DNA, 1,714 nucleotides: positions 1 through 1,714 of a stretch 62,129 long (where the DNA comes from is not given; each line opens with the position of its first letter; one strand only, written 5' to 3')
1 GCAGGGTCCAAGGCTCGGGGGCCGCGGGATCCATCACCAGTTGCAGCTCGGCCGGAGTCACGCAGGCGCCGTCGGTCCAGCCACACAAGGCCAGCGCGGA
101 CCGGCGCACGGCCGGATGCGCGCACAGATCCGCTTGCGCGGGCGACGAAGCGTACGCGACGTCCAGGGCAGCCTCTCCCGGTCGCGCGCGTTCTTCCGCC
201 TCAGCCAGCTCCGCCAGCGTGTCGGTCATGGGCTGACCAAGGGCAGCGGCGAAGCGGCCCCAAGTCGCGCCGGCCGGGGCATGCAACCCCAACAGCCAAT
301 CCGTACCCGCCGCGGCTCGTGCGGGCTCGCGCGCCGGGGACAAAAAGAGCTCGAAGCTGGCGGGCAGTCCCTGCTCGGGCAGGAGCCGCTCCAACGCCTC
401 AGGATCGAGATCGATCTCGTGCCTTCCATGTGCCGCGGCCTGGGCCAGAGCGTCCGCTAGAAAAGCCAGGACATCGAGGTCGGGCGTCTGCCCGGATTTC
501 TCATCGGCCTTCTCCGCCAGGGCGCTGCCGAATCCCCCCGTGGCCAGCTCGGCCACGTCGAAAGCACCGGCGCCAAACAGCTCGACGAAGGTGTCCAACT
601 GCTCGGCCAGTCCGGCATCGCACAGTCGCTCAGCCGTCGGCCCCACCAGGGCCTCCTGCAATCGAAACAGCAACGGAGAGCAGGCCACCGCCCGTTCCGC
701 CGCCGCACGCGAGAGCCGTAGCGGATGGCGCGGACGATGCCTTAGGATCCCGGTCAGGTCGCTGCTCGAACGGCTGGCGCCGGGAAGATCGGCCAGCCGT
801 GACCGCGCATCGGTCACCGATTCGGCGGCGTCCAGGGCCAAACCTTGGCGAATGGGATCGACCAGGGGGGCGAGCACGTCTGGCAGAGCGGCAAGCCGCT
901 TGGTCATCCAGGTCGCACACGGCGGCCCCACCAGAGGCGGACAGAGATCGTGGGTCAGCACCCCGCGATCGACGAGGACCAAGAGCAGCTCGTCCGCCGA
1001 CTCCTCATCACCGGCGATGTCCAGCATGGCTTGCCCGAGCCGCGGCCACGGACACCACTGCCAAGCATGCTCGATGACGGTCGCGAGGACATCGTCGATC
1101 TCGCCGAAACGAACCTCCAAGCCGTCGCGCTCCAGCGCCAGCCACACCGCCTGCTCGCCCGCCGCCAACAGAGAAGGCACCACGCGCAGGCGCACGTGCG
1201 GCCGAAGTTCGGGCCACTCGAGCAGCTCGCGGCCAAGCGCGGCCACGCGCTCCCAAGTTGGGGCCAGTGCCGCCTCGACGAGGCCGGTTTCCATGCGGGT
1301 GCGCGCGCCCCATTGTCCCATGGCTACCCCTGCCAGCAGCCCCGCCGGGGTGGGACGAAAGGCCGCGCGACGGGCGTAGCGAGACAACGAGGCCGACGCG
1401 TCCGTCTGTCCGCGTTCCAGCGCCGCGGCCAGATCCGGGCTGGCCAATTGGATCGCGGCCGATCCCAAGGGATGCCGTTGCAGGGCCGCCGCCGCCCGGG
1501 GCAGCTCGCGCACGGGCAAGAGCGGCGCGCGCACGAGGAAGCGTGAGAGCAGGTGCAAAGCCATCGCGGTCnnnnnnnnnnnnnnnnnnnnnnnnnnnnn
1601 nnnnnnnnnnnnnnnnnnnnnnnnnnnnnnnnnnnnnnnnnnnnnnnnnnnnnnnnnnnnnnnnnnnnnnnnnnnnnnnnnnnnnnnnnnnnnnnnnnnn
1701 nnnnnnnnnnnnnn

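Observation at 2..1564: Edge-truncated LanB-type dehydratase gene that the ORF track misses: a tRNA-dependent RiPP-type locus starts at the left border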

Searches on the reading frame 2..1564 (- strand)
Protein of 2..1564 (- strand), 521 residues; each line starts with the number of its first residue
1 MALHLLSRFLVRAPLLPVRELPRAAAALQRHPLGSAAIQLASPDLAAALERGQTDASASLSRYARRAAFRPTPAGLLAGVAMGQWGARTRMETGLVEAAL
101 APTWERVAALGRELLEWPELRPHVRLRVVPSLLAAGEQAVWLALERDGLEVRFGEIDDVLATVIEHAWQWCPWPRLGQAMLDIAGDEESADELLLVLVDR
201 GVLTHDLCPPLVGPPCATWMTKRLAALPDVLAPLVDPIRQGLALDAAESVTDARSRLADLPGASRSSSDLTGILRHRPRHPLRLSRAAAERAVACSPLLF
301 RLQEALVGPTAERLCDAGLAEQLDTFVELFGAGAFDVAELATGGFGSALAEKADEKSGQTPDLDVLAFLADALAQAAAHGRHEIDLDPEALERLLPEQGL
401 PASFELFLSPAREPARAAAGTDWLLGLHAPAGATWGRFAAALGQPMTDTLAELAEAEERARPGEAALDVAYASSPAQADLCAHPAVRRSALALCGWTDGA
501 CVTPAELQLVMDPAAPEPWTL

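Call 4: search_protein_families(library=pfam, proteins=[window:2-1564:-], max_evalue=1)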
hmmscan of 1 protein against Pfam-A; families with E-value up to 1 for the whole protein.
window:2-1564:- (521 aa): 1 family
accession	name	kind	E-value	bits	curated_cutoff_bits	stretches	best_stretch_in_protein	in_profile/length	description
PF04738.18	Lant_dehydr_N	-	1.3e-35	123.2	28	1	32-491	3-494/649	Lantibiotic dehydratase, N terminus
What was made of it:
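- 1..1564 (-): 5' 54 % (codons 1-521 of 971) of a full-length LanB-type Ser/Thr dehydratase gene. This part is the glutamylation (Lant_dehydr_N) domain and is cut by the window edge. Pfam PF04738 E 1.3e-35, profile positions 3-494 of 649 (call 4).
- On LanB-type lantibiotic/thiopeptide dehydratase (enzyme family): E 1.3e-35, 123 bits against a cutoff of 28 (call 4).
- Family: Pfam Lant_dehydr_N E 1.3e-35 (call 4).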

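Call 5: search_protein_families(library=ncbifam, proteins=[window:2-1564:-], max_evalue=1)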
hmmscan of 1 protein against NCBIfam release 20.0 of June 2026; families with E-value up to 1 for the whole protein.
window:2-1564:- (521 aa): 0 families
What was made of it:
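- Closest known: Full-length class I lanthipeptide dehydratases. Different: No NCBIfam equivalog matches the fragment (call 5).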

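Call 6: search_solved_structures(query=window:2-1564:-, max_evalue=10, show_alignments=2)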
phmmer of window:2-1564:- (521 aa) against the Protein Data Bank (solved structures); distinct sequences matched with E-value up to 10: 2.
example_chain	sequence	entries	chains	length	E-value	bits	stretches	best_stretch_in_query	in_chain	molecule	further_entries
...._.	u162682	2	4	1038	0.019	17.2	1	59-238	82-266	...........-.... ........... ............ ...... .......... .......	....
4kq6_A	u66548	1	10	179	1.1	11.4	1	305-441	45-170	6,7-dimethyl-8-ribityllumazine synthase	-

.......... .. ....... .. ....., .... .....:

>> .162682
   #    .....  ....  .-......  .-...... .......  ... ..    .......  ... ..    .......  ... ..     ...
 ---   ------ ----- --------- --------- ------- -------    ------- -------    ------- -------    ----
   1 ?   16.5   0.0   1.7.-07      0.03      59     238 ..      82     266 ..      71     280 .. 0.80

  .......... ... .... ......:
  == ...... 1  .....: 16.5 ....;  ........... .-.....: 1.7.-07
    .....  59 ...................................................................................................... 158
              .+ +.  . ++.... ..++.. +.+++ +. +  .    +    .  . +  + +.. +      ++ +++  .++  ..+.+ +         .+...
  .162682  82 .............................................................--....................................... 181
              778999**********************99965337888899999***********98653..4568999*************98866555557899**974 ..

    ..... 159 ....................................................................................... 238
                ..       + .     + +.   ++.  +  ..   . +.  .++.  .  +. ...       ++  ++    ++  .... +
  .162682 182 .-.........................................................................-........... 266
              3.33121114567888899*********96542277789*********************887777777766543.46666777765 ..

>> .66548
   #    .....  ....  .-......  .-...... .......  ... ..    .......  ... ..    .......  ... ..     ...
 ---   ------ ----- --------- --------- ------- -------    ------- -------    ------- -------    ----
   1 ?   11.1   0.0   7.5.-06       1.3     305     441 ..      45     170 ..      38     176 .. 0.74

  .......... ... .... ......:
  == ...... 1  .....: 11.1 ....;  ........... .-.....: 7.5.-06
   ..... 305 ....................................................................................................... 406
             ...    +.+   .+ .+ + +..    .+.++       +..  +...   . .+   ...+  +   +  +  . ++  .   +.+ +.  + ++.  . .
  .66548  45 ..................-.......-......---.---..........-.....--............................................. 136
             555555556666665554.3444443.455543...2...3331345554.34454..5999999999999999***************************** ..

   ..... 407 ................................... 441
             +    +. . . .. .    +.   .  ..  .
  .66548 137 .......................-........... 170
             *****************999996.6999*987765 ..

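Call 14: find_homologous_proteins(query=window:2-1564:-, max_evalue=0.00001)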
Query window:2-1564:- (521 aa): 56 proteins with E <= 0.00001 among 8000 candidates.
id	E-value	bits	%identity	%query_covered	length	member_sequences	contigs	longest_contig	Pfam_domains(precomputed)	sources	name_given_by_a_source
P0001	1.8e-193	662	76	80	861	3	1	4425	PF14028.12,PF04738.19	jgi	jgi:thiopeptide-type bacteriocin biosynthesis protein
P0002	1.9e-189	649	64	100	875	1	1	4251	PF14028.12,PF04738.19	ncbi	ncbi:MAG TPA: thiopeptide-type bacteriocin biosynthesis protein, partial [Polyangia bacterium]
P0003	9.8e-181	620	62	100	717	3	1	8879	PF04738.19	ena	-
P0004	1.1e-147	511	56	96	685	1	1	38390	PF04738.19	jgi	jgi:hypothetical protein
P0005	1.1e-142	495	61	80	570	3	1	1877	PF04738.19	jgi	jgi:hypothetical protein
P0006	7.6e-141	489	57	93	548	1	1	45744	PF04738.19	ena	-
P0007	7.5e-124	433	62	70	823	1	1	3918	PF14028.12,PF04738.19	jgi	jgi:thiopeptide-type bacteriocin biosynthesis protein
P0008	3.3e-104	368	45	100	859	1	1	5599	PF14028.12,PF04738.19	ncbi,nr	ncbi:MAG TPA: thiopeptide-type bacteriocin biosynthesis protein, partial [Polyangia bacterium]|nr:th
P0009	5.2e-103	364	44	99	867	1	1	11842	PF14028.12,PF04738.19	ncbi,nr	ncbi:MAG TPA: thiopeptide-type bacteriocin biosynthesis protein, partial [Polyangia bacterium]|nr:th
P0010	1.2e-102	363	45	97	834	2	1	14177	PF04738.19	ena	-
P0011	2.6e-100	355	44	98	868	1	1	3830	PF14028.12,PF04738.19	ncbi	ncbi:MAG: thiopeptide-type bacteriocin biosynthesis protein, partial [Verrucomicrobiota bacterium]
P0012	2.6e-97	345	46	98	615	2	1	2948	PF04738.19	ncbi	ncbi:MAG: lantibiotic dehydratase, partial [Verrucomicrobiota bacterium]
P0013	5.6e-97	344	63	55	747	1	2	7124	PF14028.12,PF04738.19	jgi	jgi:thiopeptide-type bacteriocin biosynthesis protein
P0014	1.5e-94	336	62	54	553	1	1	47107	PF04738.19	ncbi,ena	-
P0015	2.7e-94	335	53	41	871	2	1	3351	PF14028.12,PF04738.19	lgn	-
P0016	1.7e-93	332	46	98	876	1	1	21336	PF14028.12,PF04738.19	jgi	jgi:lantibiotic biosynthesis protein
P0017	2.2e-93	332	43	98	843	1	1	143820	PF04738.19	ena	-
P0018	4.0e-89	318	46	86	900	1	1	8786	PF14028.12,PF04738.19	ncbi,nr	ncbi:MAG TPA: thiopeptide-type bacteriocin biosynthesis protein, partial [Polyangia bacterium]|nr:th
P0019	1.5e-87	313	40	99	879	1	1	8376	PF04738.19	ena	-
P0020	9.6e-87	310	45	93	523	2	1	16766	PF04738.19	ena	-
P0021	1.5e-85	306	43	94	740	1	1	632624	PF04738.19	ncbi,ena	-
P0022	3.3e-81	292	68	43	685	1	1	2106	PF14028.12,PF04738.19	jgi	jgi:thiopeptide-type bacteriocin biosynthesis protein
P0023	5.4e-78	281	40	99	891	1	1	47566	PF14028.12,PF04738.19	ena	-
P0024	5.6e-76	275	42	99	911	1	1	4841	PF14028.12,PF04738.19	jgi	jgi:thiopeptide-type bacteriocin biosynthesis protein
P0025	3.1e-75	272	43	91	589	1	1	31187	PF04738.19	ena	-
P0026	1.9e-74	270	44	99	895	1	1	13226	PF14028.12,PF04738.19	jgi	jgi:thiopeptide-type bacteriocin biosynthesis protein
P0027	2.0e-74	270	42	98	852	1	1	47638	PF14028.12,PF04738.19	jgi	jgi:thiopeptide-type bacteriocin biosynthesis protein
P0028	2.3e-74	269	42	87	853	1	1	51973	PF14028.12,PF04738.19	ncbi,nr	ncbi:MAG: Lanthionine biosynthesis protein LanB [Myxococcales bacterium]|nr:Lanthionine biosynthesis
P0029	2.4e-74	269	42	99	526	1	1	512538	PF04738.19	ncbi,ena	-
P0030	1.1e-72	264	41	98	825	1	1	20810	PF14028.12,PF04738.19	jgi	jgi:thiopeptide-type bacteriocin biosynthesis protein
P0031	9.7e-72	261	44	78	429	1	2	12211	PF04738.19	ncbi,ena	-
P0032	9.6e-71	257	42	96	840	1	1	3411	PF14028.12,PF04738.19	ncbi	-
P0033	8.9e-67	244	40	82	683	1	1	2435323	PF14028.12,PF04738.19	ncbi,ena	-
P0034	3.3e-66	242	42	97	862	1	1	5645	PF14028.12,PF04738.19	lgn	-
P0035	3.9e-63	232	45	42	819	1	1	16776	PF14028.12,PF04738.19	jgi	jgi:thiopeptide-type bacteriocin biosynthesis protein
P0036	8.9e-63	231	43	70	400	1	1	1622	PF04738.19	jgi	-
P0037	1.1e-62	231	40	85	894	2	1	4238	PF14028.12,PF04738.19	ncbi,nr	ncbi:MAG TPA: thiopeptide-type bacteriocin biosynthesis protein, partial [Polyangia bacterium]|nr:th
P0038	1.5e-60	224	40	86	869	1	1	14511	PF14028.12,PF04738.19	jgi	jgi:thiopeptide-type bacteriocin biosynthesis protein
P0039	2.0e-60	223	37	95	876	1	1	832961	PF14028.12,PF04738.19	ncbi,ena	-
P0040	2.8e-60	223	40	98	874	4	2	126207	PF14028.12,PF04738.19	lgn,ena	-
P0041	2.1e-56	210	39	84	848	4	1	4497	PF14028.12,PF04738.19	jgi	-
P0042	2.7e-56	210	41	65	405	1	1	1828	PF04738.19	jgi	jgi:Lantibiotic dehydratase, N terminus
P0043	4.1e-56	209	36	99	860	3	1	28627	PF14028.12,PF04738.19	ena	-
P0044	2.4e-55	207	37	82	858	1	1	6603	PF14028.12,PF04738.19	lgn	-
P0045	4.8e-54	202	36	95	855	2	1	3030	PF14028.12,PF04738.19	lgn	-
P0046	5.4e-54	202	38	99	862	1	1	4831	PF14028.12,PF04738.19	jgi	jgi:thiopeptide-type bacteriocin biosynthesis protein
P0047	6.3e-54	202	41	64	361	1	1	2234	PF04738.19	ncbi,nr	ncbi:MAG TPA: lantibiotic dehydratase, partial [Polyangia bacterium]|nr:lantibiotic dehydratase [Pol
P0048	1.3e-53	201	39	99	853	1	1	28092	PF14028.12,PF04738.19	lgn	-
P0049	6.3e-48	182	41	66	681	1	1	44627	PF04738.19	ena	-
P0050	5.7e-47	179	37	79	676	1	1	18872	PF04738.19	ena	-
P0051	6.7e-47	179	48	51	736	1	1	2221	PF14028.12,PF04738.19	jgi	jgi:thiopeptide-type bacteriocin biosynthesis protein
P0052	4.2e-38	150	44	50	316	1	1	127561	PF04738.19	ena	-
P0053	7.4e-37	146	48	41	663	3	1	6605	PF14028.12,PF04738.19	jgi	jgi:thiopeptide-type bacteriocin biosynthesis protein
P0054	1.3e-35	142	37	79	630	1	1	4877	PF04738.19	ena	-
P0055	6.2e-35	139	44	41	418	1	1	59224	PF04738.19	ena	-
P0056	2.9e-32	130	44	43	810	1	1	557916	PF04738.19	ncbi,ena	-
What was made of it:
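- Closest known: Split LanB glutamylation enzymes of thiopeptide and goadsporin pathways. Same: Databases often name the homologues 'thiopeptide-type bacteriocin biosynthesis protein' (call 14).
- Checked: Far from a chance ORF: Pfam Lant_dehydr_N E 1.3e-35 (call 4), 56 homologues down to E 1e-193 (call 14).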

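Call 15: find_encoding_contigs(protein=P0004, flank=10000, max_places=2)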
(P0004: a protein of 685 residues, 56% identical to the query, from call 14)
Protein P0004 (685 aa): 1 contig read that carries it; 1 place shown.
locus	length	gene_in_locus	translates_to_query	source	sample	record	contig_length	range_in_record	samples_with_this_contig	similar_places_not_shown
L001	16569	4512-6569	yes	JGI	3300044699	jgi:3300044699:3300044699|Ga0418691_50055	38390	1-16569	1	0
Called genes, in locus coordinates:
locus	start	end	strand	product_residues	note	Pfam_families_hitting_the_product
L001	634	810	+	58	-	-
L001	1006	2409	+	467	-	-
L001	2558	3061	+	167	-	PF00072:Response_reg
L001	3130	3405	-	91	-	PF14026:SCO4226-like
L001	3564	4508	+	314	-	PF12852:Cupin_6, PF12833:HTH_18, PF00165:HTH_AraC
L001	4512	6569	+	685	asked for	PF04738:Lant_dehydr_N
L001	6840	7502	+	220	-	PF14028:Lant_dehydr_C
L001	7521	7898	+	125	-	-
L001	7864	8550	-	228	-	-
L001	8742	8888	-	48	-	-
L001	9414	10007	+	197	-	PF02682:CT_C_D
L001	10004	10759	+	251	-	PF03746:LamB_YcsF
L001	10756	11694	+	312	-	PF02626:CT_A_B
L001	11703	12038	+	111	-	PF07883:Cupin_2, PF05899:Cupin_3 (faint)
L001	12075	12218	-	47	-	-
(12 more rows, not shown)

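Call 16: find_encoding_contigs(protein=P0006, flank=10000, max_places=2)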
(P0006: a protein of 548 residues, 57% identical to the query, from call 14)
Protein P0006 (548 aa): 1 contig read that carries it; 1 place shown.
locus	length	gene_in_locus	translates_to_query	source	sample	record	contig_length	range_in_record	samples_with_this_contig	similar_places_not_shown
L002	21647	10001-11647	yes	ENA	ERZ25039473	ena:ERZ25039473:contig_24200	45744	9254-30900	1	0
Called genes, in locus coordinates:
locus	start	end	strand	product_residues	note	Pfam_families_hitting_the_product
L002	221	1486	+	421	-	PF02812:ELFV_dehydrog_N, PF00208:ELFV_dehydrog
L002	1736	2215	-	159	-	-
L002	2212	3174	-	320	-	PF06574:FAD_syn, PF01467:CTP_transf_like (weak), PF01687:Flavokinase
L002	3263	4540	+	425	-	PF11028:TMEM260_N (weak)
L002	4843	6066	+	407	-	PF00933:Glyco_hydro_3, PF01915:Glyco_hydro_3_C (weak)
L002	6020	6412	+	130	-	PF01915:Glyco_hydro_3_C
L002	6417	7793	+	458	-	PF22458:RsmF-B_ferredox, PF01189:Methyltr_RsmB-F, PF13847:Methyltransf_31 (faint)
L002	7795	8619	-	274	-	-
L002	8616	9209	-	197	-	-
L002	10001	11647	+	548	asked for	PF04738:Lant_dehydr_N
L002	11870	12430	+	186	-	PF14028:Lant_dehydr_C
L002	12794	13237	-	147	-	PF00085:Thioredoxin, PF14595:Thioredoxin_9 (weak)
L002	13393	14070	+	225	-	-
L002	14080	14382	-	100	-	PF03551:PadR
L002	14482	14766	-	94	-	-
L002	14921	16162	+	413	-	PF23459:S1_RRP5 (faint), PF21710:Spt6_S1 (faint), PF00575:S1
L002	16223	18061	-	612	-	PF13428:TPR_14 (faint), PF13432:TPR_16 (weak), PF14559:TPR_19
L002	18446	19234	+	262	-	-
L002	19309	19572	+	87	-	-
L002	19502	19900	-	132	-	PF08974:DUF1877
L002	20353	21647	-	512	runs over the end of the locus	PF01653:DNA_ligase_aden, PF03120:OB_DNA_ligase, PF03119:DNA_ligase_ZBD, PF14520:HHH_5 (weak), PF12826:HHH_2, PF14520:HHH_5 (weak), PF00633:HHH (weak)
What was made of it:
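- L002 annotated +-10 kb has no RiPP gene (call 16).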

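Call 17: find_encoding_contigs(protein=P0003, flank=10000, max_places=2)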
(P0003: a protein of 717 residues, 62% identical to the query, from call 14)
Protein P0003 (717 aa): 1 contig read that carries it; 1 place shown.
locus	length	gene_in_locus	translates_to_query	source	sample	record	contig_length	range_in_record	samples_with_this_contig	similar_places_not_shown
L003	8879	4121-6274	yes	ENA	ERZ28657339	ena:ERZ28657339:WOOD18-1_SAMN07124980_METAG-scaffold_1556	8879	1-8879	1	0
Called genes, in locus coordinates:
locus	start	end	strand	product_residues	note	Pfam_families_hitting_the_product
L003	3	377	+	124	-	?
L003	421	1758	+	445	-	PF22458:RsmF-B_ferredox, PF01189:Methyltr_RsmB-F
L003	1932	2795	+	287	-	-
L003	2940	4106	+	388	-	PF03942:DTW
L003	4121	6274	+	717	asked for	PF04738:Lant_dehydr_N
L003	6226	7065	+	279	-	PF14028:Lant_dehydr_C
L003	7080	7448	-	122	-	PF00085:Thioredoxin, PF13098:Thioredoxin_2 (weak), PF14595:Thioredoxin_9 (weak)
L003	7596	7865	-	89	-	-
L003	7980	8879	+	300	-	?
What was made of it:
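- Several metagenome gene calls split the homologues into two ORFs (calls 15-17).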

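Call 19: find_encoding_contigs(protein=P0017, flank=10000, max_places=1)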
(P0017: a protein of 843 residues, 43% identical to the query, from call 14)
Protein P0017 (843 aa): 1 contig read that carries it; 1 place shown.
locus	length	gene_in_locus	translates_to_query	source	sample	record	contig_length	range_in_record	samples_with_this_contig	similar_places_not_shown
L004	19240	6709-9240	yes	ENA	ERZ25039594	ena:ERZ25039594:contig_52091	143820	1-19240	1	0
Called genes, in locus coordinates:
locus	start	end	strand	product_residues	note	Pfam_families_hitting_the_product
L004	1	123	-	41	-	?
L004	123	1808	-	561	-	-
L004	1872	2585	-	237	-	-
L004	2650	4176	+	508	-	-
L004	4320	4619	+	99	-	-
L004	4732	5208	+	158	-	PF00343:Phosphorylase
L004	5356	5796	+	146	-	PF00343:Phosphorylase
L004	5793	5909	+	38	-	-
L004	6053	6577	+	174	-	-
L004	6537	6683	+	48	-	-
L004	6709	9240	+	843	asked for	PF04738:Lant_dehydr_N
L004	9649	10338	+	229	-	PF01551:Peptidase_M23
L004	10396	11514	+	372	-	PF01341:Glyco_hydro_6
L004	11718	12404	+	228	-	PF00300:His_Phos_1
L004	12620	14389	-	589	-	PF00749:tRNA-synt_1c, PF19269:Anticodon_2, PF04055:Radical_SAM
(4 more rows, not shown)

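Call 20: find_encoding_contigs(protein=P0039, flank=10000, max_places=1)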
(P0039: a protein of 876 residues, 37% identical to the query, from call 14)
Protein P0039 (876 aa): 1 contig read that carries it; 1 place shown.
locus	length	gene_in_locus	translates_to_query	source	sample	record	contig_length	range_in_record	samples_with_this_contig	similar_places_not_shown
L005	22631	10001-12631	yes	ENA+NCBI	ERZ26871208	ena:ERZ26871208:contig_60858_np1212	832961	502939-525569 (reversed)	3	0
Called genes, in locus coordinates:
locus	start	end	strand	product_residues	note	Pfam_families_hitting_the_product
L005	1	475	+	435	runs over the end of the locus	PF00108:Thiolase_N, PF00109:ketoacyl-synt (weak), PF22691:Thiolase_C_1 (faint), PF02803:Thiolase_C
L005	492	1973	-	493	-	PF07607:DUF1570 (weak), PF13428:TPR_14 (faint)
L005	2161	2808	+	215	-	PF00072:Response_reg, PF08281:Sigma70_r4_2 (weak), PF00196:GerE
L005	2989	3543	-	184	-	-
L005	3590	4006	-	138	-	-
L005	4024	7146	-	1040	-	PF00873:ACR_tran, PF02355:SecD_SecF_C (faint), PF03176:MMPL (weak)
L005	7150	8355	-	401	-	PF25919:BSH_CusB (faint), PF25917:BSH_RND (weak), PF25954:Beta-barrel_RND_2 (weak)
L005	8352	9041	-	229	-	PF00440:TetR_N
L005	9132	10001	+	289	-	PF01145:Band_7, PF13421:Band_7_1 (weak)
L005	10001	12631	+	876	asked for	PF04738:Lant_dehydr_N, PF14028:Lant_dehydr_C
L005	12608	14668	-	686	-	PF00930:DPPIV_N (faint), PF26550:Tricorn_2nd, PF26549:Tricorn_N, PF07676:PD40, PF26549:Tricorn_N (weak), PF00326:Peptidase_S9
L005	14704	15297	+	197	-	-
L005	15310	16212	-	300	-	-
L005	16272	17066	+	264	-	-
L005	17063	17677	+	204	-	PF13505:OMP_b-brl (weak)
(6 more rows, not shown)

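Call 21: find_encoding_contigs(protein=P0021, flank=10000, max_places=1)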
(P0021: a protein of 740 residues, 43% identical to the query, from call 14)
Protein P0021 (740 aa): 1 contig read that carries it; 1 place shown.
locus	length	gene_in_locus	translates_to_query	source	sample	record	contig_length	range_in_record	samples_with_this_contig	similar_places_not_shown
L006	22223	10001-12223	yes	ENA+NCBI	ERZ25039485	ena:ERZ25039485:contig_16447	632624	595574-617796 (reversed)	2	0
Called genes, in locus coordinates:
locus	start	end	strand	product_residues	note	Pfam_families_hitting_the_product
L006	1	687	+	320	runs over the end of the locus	PF00351:Biopterin_H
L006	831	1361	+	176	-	-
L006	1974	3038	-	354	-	-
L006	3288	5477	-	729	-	PF03065:Glyco_hydro_57, PF12055:DUF3536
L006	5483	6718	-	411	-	PF00483:NTP_transferase, PF12804:NTP_transf_3 (weak), PF24894:Hexapep_GlmU, PF25084:LbH_EIF2B, PF25247:LbH_GLGC (faint), PF25087:GMPPB_C (weak)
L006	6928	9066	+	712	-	PF11897:DUF3417, PF00343:Phosphorylase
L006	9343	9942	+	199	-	-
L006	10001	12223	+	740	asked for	PF04738:Lant_dehydr_N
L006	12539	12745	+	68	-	-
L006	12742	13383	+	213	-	PF01551:Peptidase_M23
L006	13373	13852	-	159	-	PF01202:SKI, PF13238:AAA_18 (weak), PF13671:AAA_33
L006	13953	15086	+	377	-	PF01341:Glyco_hydro_6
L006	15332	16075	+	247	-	PF00300:His_Phos_1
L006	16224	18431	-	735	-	PF00749:tRNA-synt_1c, PF19269:Anticodon_2 (weak), PF04055:Radical_SAM, PF06969:HemN_C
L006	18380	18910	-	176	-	PF00749:tRNA-synt_1c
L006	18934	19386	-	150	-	PF00486:Trans_reg_C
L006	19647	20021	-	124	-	PF02518:HATPase_c, PF13581:HATPase_c_2 (weak)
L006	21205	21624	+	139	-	-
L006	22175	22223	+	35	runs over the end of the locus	-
